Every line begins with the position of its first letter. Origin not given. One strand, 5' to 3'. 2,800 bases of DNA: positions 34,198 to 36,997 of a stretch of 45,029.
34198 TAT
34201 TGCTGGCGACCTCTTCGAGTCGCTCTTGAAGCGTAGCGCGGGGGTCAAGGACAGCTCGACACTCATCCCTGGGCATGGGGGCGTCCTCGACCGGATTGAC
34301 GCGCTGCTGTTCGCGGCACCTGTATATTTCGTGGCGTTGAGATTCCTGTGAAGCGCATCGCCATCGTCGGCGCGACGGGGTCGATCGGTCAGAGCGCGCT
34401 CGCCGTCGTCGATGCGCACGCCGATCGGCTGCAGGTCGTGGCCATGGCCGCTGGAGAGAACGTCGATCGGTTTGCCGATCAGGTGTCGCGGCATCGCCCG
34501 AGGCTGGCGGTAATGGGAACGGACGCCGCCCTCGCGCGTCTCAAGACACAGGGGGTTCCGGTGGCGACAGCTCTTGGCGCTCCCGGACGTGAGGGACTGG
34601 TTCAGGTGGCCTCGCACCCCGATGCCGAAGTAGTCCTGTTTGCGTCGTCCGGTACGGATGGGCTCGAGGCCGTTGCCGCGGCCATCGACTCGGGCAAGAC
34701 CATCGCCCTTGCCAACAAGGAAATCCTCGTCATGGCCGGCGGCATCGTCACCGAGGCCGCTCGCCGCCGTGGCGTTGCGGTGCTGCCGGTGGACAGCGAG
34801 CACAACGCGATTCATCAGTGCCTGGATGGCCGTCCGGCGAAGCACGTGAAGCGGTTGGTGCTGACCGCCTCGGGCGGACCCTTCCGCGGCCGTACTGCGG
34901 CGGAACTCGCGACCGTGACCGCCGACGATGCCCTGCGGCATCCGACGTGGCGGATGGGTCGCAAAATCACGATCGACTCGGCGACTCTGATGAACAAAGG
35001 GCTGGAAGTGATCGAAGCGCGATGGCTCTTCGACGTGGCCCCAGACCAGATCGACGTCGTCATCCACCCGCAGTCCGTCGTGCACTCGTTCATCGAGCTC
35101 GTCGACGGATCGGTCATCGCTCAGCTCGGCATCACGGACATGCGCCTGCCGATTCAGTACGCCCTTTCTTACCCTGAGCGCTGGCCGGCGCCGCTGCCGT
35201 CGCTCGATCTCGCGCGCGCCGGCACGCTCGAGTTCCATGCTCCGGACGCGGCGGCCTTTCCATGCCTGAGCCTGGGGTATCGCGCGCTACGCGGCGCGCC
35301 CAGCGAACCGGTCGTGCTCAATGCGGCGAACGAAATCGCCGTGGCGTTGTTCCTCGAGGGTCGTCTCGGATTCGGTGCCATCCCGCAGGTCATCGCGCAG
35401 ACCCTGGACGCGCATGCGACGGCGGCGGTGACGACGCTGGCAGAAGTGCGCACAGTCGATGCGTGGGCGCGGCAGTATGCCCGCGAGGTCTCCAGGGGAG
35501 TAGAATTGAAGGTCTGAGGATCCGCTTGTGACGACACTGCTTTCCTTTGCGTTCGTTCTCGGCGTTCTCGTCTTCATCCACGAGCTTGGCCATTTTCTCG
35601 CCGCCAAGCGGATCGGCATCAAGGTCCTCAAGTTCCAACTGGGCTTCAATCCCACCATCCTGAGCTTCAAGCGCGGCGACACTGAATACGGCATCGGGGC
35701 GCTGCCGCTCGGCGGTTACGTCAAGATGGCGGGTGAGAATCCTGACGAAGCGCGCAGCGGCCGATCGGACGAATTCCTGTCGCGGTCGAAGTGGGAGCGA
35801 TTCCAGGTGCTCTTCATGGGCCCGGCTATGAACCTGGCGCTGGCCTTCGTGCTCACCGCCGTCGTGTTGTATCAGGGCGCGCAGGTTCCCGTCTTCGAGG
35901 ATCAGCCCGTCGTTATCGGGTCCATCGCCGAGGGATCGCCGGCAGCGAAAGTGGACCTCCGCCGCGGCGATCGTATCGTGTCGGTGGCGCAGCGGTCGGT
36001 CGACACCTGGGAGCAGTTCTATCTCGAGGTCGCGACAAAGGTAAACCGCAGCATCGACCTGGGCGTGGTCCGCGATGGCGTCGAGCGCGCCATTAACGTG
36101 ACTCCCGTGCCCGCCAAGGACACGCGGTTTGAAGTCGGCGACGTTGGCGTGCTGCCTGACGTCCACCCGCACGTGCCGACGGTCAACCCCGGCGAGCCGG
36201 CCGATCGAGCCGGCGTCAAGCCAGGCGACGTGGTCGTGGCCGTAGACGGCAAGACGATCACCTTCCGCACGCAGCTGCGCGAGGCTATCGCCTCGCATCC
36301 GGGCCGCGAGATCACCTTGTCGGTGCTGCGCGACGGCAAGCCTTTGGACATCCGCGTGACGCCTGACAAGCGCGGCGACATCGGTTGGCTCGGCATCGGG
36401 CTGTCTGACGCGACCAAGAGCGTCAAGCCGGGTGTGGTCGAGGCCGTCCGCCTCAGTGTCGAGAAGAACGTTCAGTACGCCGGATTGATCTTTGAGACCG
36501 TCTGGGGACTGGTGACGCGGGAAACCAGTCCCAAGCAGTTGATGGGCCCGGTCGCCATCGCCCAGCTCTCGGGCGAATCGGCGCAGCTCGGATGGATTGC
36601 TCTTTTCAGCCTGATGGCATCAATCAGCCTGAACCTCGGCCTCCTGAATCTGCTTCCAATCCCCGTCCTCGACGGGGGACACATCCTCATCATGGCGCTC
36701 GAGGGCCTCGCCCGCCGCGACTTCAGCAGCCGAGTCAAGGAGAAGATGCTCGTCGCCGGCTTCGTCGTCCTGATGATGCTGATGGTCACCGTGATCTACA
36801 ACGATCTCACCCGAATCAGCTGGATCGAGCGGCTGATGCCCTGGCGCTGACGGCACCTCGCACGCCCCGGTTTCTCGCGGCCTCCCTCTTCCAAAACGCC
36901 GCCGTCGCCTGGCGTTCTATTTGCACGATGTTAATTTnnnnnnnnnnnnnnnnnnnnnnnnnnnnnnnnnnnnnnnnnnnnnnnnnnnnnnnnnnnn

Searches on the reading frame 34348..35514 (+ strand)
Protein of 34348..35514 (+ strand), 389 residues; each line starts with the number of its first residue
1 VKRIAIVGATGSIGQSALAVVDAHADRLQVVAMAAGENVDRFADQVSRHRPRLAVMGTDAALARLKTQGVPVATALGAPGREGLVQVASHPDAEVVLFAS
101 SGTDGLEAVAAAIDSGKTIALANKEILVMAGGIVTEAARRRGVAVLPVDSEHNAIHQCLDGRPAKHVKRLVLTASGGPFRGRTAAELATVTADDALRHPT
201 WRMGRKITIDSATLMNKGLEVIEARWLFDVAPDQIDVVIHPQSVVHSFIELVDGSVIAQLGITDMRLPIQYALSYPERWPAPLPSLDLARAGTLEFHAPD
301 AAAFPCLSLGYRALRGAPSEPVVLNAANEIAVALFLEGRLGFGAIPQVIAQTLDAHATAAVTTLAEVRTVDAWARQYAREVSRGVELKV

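Call 74: search_protein_families(library=pfam, proteins=[window:34348-35514:+], max_evalue=0.0001)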
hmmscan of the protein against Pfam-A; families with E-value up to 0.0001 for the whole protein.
window:34348-35514:+ (389 aa): 3 families
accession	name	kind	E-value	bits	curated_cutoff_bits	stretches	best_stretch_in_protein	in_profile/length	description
PF08436.17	DXP_redisom_C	-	6.2e-40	135.7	26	1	145-228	1-84/84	1-deoxy-D-xylulose 5-phosphate reductoisomerase C-terminal domain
PF13288.12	DXPR_C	-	8.3e-39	132.9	27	1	260-377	1-115/115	DXP reductoisomerase C-terminal domain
PF02670.22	DXP_reductoisom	-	6e-34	118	21.7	1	4-131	1-129/129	1-deoxy-D-xylulose 5-phosphate reductoisomerase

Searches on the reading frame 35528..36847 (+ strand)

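Call 74: search_protein_families(library=pfam, proteins=[window:35528-36847:+], max_evalue=0.0001)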
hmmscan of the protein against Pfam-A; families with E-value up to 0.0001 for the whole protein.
window:35528-36847:+ (440 aa): 6 families
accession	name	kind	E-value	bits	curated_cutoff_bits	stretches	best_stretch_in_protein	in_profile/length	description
PF02163.28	Peptidase_M50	-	2.5e-66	223.6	27.2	1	7-418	2-221/221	Peptidase family M50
PF13180.12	PDZ_2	-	1.5e-22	80.1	27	2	216-277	16-78/80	PDZ domain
PF17820.7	PDZ_6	-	1.9e-21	76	27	2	216-268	2-54/54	PDZ domain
PF00595.29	PDZ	-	7.1e-15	55.6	23.2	2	121-163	23-62/81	PDZ domain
PF14685.13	PDZ_Tricorn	-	2.5e-07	31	25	0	227-272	35-83/88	Tricorn protease PDZ domain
PF04495.20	GRASP55_65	-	1.5e-06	29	27.7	0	215-269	46-101/138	GRASP55/65 PDZ-like domain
